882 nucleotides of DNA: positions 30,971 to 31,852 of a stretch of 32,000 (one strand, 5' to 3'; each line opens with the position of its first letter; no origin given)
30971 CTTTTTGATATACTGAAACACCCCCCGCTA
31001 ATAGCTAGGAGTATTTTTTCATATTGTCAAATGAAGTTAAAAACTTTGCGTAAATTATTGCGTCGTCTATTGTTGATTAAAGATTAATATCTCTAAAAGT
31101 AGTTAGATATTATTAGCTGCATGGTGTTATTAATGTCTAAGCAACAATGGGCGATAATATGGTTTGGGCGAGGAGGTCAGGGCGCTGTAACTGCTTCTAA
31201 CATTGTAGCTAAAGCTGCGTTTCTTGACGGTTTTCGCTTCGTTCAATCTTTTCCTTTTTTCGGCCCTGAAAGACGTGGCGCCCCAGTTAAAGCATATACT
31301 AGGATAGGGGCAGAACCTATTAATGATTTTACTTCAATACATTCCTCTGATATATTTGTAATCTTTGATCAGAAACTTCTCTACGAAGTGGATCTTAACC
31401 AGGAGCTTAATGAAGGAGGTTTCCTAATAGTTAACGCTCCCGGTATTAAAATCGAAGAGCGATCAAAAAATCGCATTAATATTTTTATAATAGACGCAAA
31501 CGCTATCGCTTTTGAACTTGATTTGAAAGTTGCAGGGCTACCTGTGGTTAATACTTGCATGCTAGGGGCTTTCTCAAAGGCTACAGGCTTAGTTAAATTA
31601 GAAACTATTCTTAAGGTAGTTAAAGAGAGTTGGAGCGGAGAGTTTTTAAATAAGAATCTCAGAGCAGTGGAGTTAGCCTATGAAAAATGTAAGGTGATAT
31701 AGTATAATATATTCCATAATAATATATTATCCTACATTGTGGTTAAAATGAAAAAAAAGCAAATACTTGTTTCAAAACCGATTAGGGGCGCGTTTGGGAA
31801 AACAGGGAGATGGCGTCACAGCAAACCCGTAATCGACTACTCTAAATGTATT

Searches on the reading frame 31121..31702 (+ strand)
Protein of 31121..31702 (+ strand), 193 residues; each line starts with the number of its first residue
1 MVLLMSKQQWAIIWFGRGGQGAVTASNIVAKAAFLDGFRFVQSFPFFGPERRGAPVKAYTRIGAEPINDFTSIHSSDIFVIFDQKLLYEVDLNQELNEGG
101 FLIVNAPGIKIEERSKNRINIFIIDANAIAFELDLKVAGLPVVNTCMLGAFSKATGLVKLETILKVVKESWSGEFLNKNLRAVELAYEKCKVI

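Call 75: search_protein_families(library=pfam, proteins=[window:31121-31702:+], max_evalue=0.001)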
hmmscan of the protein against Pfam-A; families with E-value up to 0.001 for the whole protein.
window:31121-31702:+ (193 aa): 1 family
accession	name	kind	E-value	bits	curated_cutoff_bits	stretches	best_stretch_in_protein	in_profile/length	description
PF01558.24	POR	-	2.2e-39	135.8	27.4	1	18-188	1-173/173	Pyruvate ferredoxin/flavodoxin oxidoreductase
